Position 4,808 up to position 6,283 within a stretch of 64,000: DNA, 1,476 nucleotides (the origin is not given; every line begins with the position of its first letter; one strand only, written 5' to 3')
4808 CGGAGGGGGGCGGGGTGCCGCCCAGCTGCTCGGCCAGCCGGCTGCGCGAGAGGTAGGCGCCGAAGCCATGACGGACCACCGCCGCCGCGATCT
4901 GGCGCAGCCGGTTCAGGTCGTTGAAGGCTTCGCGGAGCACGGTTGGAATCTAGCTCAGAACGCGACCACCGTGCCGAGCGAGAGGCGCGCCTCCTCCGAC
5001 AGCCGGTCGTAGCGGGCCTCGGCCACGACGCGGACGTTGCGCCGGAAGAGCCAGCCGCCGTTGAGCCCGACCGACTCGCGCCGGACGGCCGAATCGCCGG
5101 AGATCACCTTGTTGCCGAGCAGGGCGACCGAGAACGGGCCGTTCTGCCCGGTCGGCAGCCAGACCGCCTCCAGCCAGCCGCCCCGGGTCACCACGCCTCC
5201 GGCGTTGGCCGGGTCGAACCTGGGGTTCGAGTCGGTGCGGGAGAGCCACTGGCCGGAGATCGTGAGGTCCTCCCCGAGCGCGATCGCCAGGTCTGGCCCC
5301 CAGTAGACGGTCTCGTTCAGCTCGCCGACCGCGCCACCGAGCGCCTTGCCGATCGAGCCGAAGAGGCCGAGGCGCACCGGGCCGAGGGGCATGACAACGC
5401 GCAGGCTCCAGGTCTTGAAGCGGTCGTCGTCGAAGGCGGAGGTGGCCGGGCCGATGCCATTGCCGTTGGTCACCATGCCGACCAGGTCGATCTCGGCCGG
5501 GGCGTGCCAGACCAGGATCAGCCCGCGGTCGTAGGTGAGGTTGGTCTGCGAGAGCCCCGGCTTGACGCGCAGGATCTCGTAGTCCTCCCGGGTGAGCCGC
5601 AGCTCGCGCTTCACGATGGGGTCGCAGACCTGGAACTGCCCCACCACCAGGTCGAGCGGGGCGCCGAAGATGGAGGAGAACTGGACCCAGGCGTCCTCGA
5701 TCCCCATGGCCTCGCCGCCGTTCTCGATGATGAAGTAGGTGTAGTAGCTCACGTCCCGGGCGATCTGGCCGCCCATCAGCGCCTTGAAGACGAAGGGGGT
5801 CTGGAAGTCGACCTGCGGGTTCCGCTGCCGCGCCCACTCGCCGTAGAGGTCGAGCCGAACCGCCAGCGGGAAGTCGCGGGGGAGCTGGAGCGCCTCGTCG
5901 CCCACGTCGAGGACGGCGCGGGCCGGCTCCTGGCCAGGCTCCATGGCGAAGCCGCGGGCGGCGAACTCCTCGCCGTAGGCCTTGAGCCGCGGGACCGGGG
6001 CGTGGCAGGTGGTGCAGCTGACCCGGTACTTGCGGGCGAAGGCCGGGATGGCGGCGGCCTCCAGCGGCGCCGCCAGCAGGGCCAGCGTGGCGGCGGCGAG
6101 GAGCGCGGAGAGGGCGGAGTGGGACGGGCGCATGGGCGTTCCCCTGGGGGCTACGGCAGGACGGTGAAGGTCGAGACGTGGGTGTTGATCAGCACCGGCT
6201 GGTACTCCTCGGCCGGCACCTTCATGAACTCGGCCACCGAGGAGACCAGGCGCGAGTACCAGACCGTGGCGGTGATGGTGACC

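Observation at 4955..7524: Fused monoheme cytochrome-porin (Cyc2/Cyt572-like architecture) paired with a pentaheme cytochrome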

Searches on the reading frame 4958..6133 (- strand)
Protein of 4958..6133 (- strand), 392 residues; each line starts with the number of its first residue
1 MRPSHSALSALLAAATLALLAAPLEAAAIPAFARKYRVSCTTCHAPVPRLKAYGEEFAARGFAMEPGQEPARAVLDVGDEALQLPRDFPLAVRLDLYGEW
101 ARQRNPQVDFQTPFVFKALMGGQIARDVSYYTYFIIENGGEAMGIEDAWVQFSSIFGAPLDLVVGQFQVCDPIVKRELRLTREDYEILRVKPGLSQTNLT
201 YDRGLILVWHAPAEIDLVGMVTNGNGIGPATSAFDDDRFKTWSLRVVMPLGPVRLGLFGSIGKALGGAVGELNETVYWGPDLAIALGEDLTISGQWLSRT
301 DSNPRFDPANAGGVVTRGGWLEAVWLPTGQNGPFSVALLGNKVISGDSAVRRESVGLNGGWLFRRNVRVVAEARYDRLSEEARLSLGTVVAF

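Call 6: search_protein_families(library=pfam, proteins=[window:4958-6133:-], max_evalue=1)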
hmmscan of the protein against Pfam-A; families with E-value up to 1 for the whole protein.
window:4958-6133:- (392 aa): 2 families
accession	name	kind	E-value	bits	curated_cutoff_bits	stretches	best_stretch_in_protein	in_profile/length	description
PF16049.10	Antimicrobial24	-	0.011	16.1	26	1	256-267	1-12/25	Frog antimicrobial peptide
PF06629.18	MipA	-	0.074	13.6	24.2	1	346-385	163-202/221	MltA-interacting protein MipA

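Call 7: search_protein_families(library=ncbifam, proteins=[window:4958-6133:-], max_evalue=1)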
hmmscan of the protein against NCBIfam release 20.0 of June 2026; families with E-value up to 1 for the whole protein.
window:4958-6133:- (392 aa): 0 families

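Call 8: find_homologous_proteins(query=window:4958-6133:-, max_evalue=0.001)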
Query window:4958-6133:- (392 aa): 1446 proteins with E <= 0.001 among 8000 candidates; the best 120 are listed.
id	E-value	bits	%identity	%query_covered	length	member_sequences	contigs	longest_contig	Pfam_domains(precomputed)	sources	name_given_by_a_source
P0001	6.2e-262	886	100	100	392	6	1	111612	-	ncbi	-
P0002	1.6e-218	743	84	92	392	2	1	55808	-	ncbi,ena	-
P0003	3.2e-213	726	80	94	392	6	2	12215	-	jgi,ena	-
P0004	4.1e-209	712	79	100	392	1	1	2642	-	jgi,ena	-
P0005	5.7e-209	712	79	100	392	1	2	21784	-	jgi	jgi:hypothetical protein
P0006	2.7e-203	693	78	100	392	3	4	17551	-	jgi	jgi:hypothetical protein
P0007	4.5e-198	676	77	94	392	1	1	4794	-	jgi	jgi:hypothetical protein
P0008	2.7e-186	637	77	83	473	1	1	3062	-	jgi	-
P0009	2.7e-179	614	71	94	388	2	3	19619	-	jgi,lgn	jgi:hypothetical protein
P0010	5.6e-179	613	70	98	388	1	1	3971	-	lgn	-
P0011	5.3e-178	610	70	94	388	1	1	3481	-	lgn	-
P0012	1.8e-177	608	71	94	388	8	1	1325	-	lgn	-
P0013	2.0e-177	608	69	94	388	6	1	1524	-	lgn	-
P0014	1.4e-175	602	71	92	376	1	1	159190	-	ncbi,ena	-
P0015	9.1e-174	596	69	94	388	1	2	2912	-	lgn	-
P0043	1.9e-124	434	53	94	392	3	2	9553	-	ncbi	-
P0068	3.4e-115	403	50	99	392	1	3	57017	-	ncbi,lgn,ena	-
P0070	5.1e-115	403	52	94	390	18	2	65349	-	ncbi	-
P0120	5.5e-111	389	51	98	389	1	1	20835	-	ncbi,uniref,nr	ncbi:hypothetical protein [Anaeromyxobacter terrae]|uniref:hypothetical protein n=1 Tax=Anaeromyxoba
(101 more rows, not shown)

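Call 9: search_solved_structures(query=window:4958-6133:-, max_evalue=10)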
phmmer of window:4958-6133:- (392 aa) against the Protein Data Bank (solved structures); distinct sequences matched with E-value up to 10: 2.
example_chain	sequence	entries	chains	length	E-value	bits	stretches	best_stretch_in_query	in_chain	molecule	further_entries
7vd5_17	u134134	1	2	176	0.15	14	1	311-362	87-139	Fcpb4, Fucoxanthin chlorophyll a/c-binding protein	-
7vd6_17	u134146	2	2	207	0.18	13.8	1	311-362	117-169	Fcpb4, Fucoxanthin chlorophyll a/c-binding protein | Chlorophyll a/c-binding protein Lhcf7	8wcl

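Call 11: find_encoding_contigs(protein=P0001, flank=10000, max_places=3)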
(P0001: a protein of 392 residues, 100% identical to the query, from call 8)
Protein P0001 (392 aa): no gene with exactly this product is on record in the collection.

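Call 15: list_cluster_members(proteins=[P0001, P0002, P0014, P0043, P0070, P0068, P0120])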
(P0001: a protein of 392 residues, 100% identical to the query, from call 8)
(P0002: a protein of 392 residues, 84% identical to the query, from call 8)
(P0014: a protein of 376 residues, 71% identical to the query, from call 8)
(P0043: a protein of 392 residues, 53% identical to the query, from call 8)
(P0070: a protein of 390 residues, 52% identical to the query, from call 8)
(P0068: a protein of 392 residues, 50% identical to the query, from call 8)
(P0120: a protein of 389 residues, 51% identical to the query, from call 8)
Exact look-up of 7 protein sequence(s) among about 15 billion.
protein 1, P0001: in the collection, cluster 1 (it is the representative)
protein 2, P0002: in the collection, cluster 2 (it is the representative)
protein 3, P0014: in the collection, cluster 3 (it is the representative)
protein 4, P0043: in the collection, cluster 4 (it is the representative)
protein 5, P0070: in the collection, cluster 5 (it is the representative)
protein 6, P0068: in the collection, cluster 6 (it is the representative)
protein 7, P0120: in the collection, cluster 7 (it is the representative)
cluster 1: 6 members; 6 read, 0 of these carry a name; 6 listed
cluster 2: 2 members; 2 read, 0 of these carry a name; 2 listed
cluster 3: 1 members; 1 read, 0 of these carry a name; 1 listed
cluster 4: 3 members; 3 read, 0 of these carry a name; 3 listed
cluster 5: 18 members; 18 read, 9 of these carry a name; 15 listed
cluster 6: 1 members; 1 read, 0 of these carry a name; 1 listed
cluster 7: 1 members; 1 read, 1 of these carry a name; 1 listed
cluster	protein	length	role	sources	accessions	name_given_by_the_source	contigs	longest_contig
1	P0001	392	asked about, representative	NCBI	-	-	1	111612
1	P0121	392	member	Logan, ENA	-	-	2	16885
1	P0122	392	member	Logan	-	-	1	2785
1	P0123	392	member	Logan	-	-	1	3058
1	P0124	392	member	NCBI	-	-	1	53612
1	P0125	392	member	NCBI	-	-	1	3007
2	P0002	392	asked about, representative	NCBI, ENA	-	-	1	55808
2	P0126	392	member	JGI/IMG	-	-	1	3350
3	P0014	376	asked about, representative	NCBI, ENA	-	-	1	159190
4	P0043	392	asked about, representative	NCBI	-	-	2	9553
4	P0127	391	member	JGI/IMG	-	-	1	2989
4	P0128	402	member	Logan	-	-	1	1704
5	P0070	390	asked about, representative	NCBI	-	-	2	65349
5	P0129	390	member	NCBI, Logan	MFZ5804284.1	MAG: hypothetical protein ACOY7U_05475 [Acidobacteriota bacterium]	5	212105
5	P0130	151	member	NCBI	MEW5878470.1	MAG: hypothetical protein AB1751_10440, partial [Acidobacteriota bacterium]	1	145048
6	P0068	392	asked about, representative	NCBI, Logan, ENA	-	-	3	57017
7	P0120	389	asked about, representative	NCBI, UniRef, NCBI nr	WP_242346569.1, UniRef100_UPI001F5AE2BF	hypothetical protein [Anaeromyxobacter terrae] | hypothetical protein n=1 Tax=Anaeromyxobacter terrae TaxID=2925406 RepID=UPI001F5AE2BF | hypothetical protein [Anaeromyxobacter sp. SG22]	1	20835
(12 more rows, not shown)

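Call 19: find_related_loci(query=A1, collection=genome_contigs, flank=8000)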
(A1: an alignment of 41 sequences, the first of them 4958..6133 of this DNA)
Query A1 (392 aa) in genome_contigs; peptide patterns used: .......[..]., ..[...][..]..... (x = any residue, [..] = any of these).
600 stretches matched a pattern (row limit reached: there are more); 588 encode a relative of the query (tblastn E <= 1e-3); the best 80 are kept; 80 distinct loci.
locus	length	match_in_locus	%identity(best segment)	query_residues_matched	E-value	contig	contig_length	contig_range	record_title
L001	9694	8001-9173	50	4-392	2e-116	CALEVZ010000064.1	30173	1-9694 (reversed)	MAG: uncultured bacterium isolate R1_Bin_METABAT__272_1 genome assembly, contig: c_000001171267, whole genome shotgun se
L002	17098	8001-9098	53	23-392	3e-113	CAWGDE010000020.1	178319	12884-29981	MAG: uncultured delta proteobacterium isolate MFD05942.bin.2.303 genome assembly, contig: contig_38882, whole genome sho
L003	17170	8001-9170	50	8-392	8e-111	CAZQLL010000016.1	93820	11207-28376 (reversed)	MAG TPA_asm: uncultured Thermoanaerobaculia bacterium isolate binchicken_co107_161 genome assembly, contig: NODE_548_len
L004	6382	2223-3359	48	11-392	3e-106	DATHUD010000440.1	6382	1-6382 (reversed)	MAG TPA_asm: Thermoanaerobaculia bacterium isolate SMAG_U16097 k141_342211, whole genome shotgun sequence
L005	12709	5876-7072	48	4-392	6e-105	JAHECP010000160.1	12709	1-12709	MAG: Acidobacteria bacterium isolate Ww172 NODE_10740_length_12709_cov_10.141961, whole genome shotgun sequence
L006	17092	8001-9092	47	32-392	2e-101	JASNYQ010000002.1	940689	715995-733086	MAG: Thermoanaerobaculia bacterium isolate ACID-4 HKU-EGSB-ACID-4_2, whole genome shotgun sequence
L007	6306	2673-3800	45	28-392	1e-101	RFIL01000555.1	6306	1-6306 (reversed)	MAG: Calditrichaeota bacterium isolate J075 k99_1261285, whole genome shotgun sequence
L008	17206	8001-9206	45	1-392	4e-100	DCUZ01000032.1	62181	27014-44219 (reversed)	MAG TPA_asm: Holophagales bacterium UBA2201 UBA2201_contig_54613, whole genome shotgun sequence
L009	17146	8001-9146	47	8-386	4e-100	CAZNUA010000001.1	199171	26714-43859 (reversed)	MAG TPA_asm: uncultured Gemmatimonadota bacterium isolate binchicken_co334_323 genome assembly, contig: NODE_40_length_1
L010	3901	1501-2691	43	8-392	4e-100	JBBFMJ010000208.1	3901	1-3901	MAG: Thermoanaerobaculia bacterium isolate Uz-U4-48 NODE_208_length_3901_cov_3.167364, whole genome shotgun sequence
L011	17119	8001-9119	47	25-392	4e-99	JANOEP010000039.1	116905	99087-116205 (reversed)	MAG: bacterium isolate SOY_65_metabat_222 SOY_65_k141_1228065, whole genome shotgun sequence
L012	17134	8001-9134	47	12-392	2e-98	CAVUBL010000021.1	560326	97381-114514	MAG: uncultured Acidobacteriota bacterium isolate MFD05684.bin.1.267 genome assembly, contig: contig_76296, whole genome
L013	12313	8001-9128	44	14-392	4e-98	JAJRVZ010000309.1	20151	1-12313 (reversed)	MAG: Calditrichota bacterium isolate Dive96_bin2.107 k141_4237146, whole genome shotgun sequence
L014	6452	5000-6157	44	17-392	3e-97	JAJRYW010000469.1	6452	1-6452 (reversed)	MAG: Calditrichota bacterium isolate Dive96_bin3.89 k141_3781089, whole genome shotgun sequence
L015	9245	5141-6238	47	25-392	9e-97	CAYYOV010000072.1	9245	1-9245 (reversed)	MAG TPA_asm: uncultured Ignavibacteriaceae bacterium isolate SRP287453_co1_258 genome assembly, contig: NODE_14374_lengt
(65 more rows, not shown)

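Call 26: predict_structure(alignment_id=A1)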
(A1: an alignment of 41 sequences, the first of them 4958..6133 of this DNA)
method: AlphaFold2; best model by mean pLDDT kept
length: 392 residues; sequences in the alignment: 41
mean_pLDDT: 73.2   pTM: 0.71
mean pLDDT of the five models: 73.2, 71.3, 70.3, 68.0, 67.9
residues with pLDDT >= 90: 72; 70-90: 171; 50-70: 98; < 50: 51
segments of 3 or more residues with pLDDT < 50: 1-3, 22-62
pLDDT, mean of each block of 10 residues (from residue 1): 64 75 34 39 32 37 53 53 55 72 82 62 76 70 72 87 78 53 81 76 84 85 64 65 88 89 84 91 87 91 90 92 82 82 94 93 74 92 84 59
secondary structure, 60 per line:
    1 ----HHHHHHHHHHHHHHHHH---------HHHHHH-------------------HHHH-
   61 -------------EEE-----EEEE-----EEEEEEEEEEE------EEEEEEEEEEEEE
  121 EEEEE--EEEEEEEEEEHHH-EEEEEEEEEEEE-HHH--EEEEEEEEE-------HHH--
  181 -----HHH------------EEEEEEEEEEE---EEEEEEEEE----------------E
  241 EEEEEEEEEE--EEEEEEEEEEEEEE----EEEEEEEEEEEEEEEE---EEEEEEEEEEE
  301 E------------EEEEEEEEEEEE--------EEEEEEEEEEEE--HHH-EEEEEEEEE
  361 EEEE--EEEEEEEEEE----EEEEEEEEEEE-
elements in order: H5-21 H31-36 H56-59 E74-76 E82-85 E91-101 E108-125 E128-137 E142-153 E160-168 E201-211 E215-223 E240-250 E253-266 E271-286 E290-301 E314-325 E334-345 E352-364 E367-376 E381-391

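Call 28: search_protein_representatives(alignment_id=A1)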
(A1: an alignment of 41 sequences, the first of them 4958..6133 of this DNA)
Query: 41 sequences, 391 profile positions. Proteins with E-value up to 0.001 (for the whole library): 3921; up to 1e-10: 1203; up to 1e-30: 175. The best 150 are listed.
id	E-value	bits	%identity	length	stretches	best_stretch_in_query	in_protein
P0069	3.2e-160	549.5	-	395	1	6-391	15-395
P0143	5.6e-136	469.7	-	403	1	7-391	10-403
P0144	1.3e-128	445.4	-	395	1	11-391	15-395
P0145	5.7e-123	426.8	-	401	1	1-391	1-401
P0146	6.0e-122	423.5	-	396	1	7-391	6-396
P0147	9.8e-122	422.8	-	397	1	7-391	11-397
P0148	1.2e-119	415.9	-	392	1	13-391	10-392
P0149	5.0e-119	413.9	-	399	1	6-391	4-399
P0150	8.1e-119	413.2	-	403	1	2-391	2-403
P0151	2.0e-118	411.9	-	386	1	15-391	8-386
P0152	7.2e-118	410.1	-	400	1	8-391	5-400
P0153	1.6e-117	408.9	-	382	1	13-391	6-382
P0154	1.5e-116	405.7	-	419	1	25-391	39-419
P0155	2.0e-116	405.3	-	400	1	7-391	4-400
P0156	8.7e-116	403.2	-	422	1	9-391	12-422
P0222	9.8e-55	202.2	-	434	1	12-381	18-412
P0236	9.0e-48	179.3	-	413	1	6-380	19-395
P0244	6.8e-44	166.5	-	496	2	15-207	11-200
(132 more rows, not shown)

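Call 30: fold_search(model_id=the predicted structure, library=pdb)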
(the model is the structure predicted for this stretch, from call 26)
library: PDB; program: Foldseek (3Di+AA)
matches with E <= 10: 829; with E <= 0.001: 178
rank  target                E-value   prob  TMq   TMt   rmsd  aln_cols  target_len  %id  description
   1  6ehb_C                1.6e-11  1.00  0.52  0.62   5.8       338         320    9  OmpU, an outer membrane protein, of Vibrio cholerae (released 2018-04-25)
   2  6ehe                  2.6e-11  1.00  0.55  0.70   5.5       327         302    9  OmpTdeltaL8 (loop L8 deletion mutant of OmpT), an outer membrane protein of Vibrio cholerae (released 2018-04-25)
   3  6ehc_A                3.4e-11  1.00  0.51  0.63   6.3       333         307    9  OmpUdeltaN (N-terminus deletion mutant of OmpU), outer membrane protein of Vibrio cholerae (released 2018-04-25)
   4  5mdq_A                5.2e-11  1.00  0.51  0.57   6.1       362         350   12  Crystal structure of outer membrane expressed Chitoporin VhChip from Vibrio harveyi (released 2017-12-20)
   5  6ehf                  1.8e-10  1.00  0.55  0.66   5.4       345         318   10  OmpT (in-vitro folded), an outer membrane protein Vibrio cholerae (trimer form) (released 2018-04-25)
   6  5nxn_A                7.6e-10  1.00  0.53  0.60   6.4       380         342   13  Structure of a L5-deletion mutant of Providencia stuartii Omp-Pst1 (released 2018-02-21)
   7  1e54_A                1.2e-09  1.00  0.56  0.65   5.4       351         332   10  Anion-selective porin from Comamonas acidovorans (released 2001-07-12)
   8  6ehd                  1.3e-09  1.00  0.52  0.62   6.3       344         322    9  OmpT (in-vitro folded), an outer membrane protein of Vibrio cholerae (released 2018-04-25)
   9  5oyk                  1.4e-09  1.00  0.53  0.63   5.6       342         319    9  Outer-membrane expressed OmpT of Vibrio cholerae (released 2018-04-25)
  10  5ldv                  3.3e-09  1.00  0.35  0.35  10.7       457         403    8  Crystal Structures of MOMP from Campylobacter jejuni (released 2016-10-26)
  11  2fgq                  3.6e-09  1.00  0.56  0.65   5.6       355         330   11  High resolution X-ray structure of Omp32 in complex with malate (released 2006-01-31)
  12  4d64_A                6.2e-09  1.00  0.54  0.59   6.7       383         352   12  Structure of porin Omp-Pst1 from P. stuartii; the crystallographic symmetry generates a dimer of trimers. (released 2016-03-09)
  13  4d65_A                6.5e-09  1.00  0.53  0.60   6.6       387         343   11  Structure of porin Omp-Pst2 from P. stuartii; the asymmetric unit contains a dimer of trimers. (released 2016-03-09)
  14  8bym_A                7.7e-09  1.00  0.45  0.54   7.6       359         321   12  Outer membrane attachment porin OmpM1 from Veillonella parvula (released 2023-11-08)
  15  3wi5                  8.5e-09  1.00  0.54  0.66   5.9       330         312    9  Crystal structure of the Loop 7 mutant PorB from Neisseria meningitidis serogroup B (released 2014-01-01)
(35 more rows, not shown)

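Call 65: find_encoding_contigs(protein=P0002, flank=10000, max_places=2)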
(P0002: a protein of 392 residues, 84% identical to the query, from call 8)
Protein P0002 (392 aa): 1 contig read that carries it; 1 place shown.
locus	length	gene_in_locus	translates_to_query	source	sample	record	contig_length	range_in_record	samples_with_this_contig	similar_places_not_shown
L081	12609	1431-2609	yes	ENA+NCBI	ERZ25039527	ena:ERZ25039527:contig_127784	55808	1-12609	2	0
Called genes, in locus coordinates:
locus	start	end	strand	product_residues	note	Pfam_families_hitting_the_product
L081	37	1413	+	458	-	PF14522:Cytochrome_C7 (faint), PF22113:Mtrc-MtrF_II-IV_dom (faint), PF14537:Cytochrom_c3_2 (faint)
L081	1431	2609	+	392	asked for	-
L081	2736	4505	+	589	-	PF03109:ABC1, PF01636:APH (weak), PF00069:Pkinase (weak), PF27536:UbiB_helical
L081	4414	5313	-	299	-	-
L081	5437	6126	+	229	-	PF01726:LexA_DNA_bind, PF12802:MarR_2 (weak), PF00717:Peptidase_S24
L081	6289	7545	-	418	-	-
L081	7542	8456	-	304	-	-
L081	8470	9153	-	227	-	-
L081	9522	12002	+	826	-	PF02190:LON_substr_bdg, PF00004:AAA, PF07728:AAA_5, PF22667:Lon_lid, PF05362:Lon_C, PF13541:ChlI (weak)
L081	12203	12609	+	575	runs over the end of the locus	PF00069:Pkinase, PF03109:ABC1 (faint), PF07714:PK_Tyr_Ser-Thr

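Call 72: search_protein_families(library=pfam, proteins=[P0244, P0222], max_evalue=0.01)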
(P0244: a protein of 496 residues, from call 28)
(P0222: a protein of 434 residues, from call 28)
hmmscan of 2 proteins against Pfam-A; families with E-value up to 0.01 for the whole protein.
P0244 (496 aa): 0 families

P0222 (434 aa): 0 families

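Call 74: search_protein_families(library=ncbifam, proteins=[P0244, P0222, P0236], max_evalue=0.1)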
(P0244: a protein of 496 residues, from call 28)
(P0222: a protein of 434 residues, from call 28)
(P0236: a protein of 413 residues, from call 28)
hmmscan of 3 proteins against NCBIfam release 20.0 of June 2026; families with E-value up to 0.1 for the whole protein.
P0244 (496 aa): 0 families

P0222 (434 aa): 0 families

P0236 (413 aa): 0 families
